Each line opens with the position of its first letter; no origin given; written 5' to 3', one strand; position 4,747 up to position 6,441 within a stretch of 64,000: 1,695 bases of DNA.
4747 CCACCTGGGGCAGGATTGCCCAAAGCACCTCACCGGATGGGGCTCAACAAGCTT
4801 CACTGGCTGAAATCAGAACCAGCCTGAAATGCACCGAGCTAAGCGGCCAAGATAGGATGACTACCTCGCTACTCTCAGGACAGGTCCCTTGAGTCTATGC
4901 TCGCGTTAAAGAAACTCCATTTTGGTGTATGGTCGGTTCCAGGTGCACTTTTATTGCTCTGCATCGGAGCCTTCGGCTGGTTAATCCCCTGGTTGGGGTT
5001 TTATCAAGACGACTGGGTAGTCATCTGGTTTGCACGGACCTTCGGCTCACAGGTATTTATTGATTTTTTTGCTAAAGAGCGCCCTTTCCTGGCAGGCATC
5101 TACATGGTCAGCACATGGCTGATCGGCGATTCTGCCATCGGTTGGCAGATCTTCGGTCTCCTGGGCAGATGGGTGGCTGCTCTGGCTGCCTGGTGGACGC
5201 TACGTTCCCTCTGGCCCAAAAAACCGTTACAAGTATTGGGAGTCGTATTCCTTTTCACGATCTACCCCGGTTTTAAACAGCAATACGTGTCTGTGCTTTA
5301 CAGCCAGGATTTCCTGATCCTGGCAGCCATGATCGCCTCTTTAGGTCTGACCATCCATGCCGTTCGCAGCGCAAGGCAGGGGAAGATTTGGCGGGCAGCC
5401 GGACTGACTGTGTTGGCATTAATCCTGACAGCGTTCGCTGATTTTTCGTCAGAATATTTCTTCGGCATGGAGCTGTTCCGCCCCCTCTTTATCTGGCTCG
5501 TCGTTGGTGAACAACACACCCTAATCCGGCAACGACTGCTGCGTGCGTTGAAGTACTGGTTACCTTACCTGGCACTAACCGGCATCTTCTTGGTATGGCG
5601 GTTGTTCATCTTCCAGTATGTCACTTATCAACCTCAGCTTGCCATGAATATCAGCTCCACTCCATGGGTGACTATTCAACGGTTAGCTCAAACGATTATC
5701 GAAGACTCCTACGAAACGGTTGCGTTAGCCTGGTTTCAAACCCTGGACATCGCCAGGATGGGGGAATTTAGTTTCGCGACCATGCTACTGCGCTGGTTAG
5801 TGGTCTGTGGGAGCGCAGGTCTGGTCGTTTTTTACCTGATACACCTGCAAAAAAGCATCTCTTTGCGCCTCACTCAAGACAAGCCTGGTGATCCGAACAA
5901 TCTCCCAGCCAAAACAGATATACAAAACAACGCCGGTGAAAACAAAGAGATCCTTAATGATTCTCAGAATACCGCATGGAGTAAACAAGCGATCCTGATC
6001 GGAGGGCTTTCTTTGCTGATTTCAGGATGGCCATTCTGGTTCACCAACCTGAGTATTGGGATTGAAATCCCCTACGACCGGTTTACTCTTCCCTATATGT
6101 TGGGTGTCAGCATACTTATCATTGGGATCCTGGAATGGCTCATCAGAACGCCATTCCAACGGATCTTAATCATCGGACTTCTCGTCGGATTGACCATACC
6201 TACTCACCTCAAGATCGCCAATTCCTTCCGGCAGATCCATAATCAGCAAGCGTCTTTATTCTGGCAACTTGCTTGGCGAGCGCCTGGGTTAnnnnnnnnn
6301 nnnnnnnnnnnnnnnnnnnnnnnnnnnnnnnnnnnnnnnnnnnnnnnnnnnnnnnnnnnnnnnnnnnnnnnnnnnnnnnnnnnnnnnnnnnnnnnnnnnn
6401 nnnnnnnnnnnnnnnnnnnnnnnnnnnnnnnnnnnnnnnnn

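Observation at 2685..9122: Tandem triplication of an uncharacterised GT-C-like membrane protein family with a cysteine-bearing C-terminal domain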

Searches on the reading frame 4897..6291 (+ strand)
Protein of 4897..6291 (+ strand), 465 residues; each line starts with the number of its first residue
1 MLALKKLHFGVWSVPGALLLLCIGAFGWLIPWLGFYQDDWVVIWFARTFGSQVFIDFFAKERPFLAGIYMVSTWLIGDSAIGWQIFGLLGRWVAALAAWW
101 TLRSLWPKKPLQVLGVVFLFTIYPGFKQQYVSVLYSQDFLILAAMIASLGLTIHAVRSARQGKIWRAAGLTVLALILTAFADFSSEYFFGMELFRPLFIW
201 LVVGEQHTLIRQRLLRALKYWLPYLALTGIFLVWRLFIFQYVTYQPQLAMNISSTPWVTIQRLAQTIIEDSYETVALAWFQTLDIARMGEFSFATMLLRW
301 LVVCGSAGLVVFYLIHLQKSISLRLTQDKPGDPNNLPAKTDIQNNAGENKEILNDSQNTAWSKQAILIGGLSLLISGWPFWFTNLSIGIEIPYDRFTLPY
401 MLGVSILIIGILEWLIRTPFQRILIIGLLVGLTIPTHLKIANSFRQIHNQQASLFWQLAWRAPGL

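Call 48: predict_structure(alignment_id=A3)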
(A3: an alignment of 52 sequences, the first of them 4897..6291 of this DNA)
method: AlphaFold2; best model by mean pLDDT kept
length: 465 residues; sequences in the alignment: 52
mean_pLDDT: 92.2   pTM: 0.92
mean pLDDT of the five models: 92.2, 91.5, 91.5, 91.5, 91.0
residues with pLDDT >= 90: 380; 70-90: 58; 50-70: 24; < 50: 3
segments of 3 or more residues with pLDDT < 50: none
pLDDT, mean of each block of 10 residues (from residue 1): 81 98 97 93 94 92 94 96 98 98 97 98 96 96 98 98 98 98 95 97 93 97 98 89 83 96 96 96 82 91 97 97 84 54 56 80 98 95 92 93 98 97 98 96 95 86 74
secondary structure, 60 per line:
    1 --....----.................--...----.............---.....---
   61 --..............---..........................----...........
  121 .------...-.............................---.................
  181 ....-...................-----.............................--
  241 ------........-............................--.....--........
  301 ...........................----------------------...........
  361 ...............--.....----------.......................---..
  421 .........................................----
elements in order: H3-6 H11-27 H37-49 H53-57 H63-76 H80-105 H110-121 H132-160 H164-184 H186-204 H210-238 H247-254 H256-283 H286-290 H293-327 H350-375 H378-382 H393-415 H419-461
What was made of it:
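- The model of the membrane domain alone has pLDDT 92.2 and pTM 0.92 (call 48).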

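Call 50: fold_search(model_id=the predicted structure, library=pdb)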
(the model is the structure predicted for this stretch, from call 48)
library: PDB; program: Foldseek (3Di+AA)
matches with E <= 10: 327; with E <= 0.001: 0
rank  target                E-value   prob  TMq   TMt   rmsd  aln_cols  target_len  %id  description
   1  8agc_A                1.0e-02  1.00  0.39  0.28  24.9       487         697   12  Structure of yeast oligosaccharylransferase complex with lipid-linked oligosaccharide and non-acceptor peptide bound (released 2022-12-07)
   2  6s7t_A                1.5e-02  1.00  0.43  0.31  24.5       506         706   10  Cryo-EM structure of human oligosaccharyltransferase complex OST-B (released 2019-12-18)
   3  8age_A                1.7e-02  1.00  0.37  0.28  13.3       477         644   13  Structure of yeast oligosaccharylransferase complex with acceptor peptide bound (released 2022-12-07)
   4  8b6l_I                2.0e-02  0.99  0.33  0.24  29.6       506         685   12  Subtomogram average of the human Sec61-TRAP-OSTA-translocon (released 2022-12-07)
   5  8pnl_C                2.6e-02  0.38  0.14  0.14  24.6       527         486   13  Outward-open conformation of a Major Facilitator Superfamily (MFS) transporter MHAS2168, a homologue of Rv1410 from M. (released 2023-10-18)
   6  8pnl_A                3.0e-02  0.30  0.12  0.12  26.0       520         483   14  Outward-open conformation of a Major Facilitator Superfamily (MFS) transporter MHAS2168, a homologue of Rv1410 from M. (released 2023-10-18)
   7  8zal_J                5.4e-02  0.23  0.13  0.13  26.2       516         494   10  EmrAB-TolC MFS-type tripartite multidrug efflux pump EA (released 2025-04-30)
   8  5f15                  5.8e-02  0.95  0.34  0.30  17.3       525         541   11  Crystal Structure of ArnT from Cupriavidus metallidurans bound to Undecaprenyl phosphate (released 2016-02-17)
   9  9n9j_I                7.7e-02  0.95  0.34  0.24  28.5       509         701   13  Structure of a GRP94 folding intermediate engaged with a CCDC134- and FKBP11-bound secretory translocon (released 2025-11-19)
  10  9oki                  7.7e-02  0.15  0.12  0.12  25.8       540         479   13  Cryo-EM structure of human SV2A in complex with UCBJ and UCB1244283 (released 2025-12-10)
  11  8wx2_A                8.1e-02  0.21  0.12  0.12  25.0       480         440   12  Cryo-EM structure of human SLC15A3 (dimer) (released 2023-12-06)
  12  8s5z_A                8.8e-02  0.21  0.12  0.14  25.0       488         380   10  Cryo-EM structure of hydroxychloroquine-bound human SLC19A3 in inward-open state (released 2024-10-02)
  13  6vrz                  9.1e-02  0.23  0.13  0.15  25.1       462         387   12  protein A (released 2020-06-03)
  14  7oci_F                9.9e-02  0.98  0.38  0.29  15.6       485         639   11  Cryo-EM structure of yeast Ost6p containing oligosaccharyltransferase complex (released 2022-02-16)
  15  6ftg_5                1.0e-01  0.97  0.38  0.29  24.9       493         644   12  Subtomogram average of OST-containing ribosome-translocon complexes from canine rough microsomal membranes (released 2018-03-21)
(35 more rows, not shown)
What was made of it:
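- Closest known: TMTC1-4. Same: Pmt4 gives the best TM-scores (0.45/0.43; call 50).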
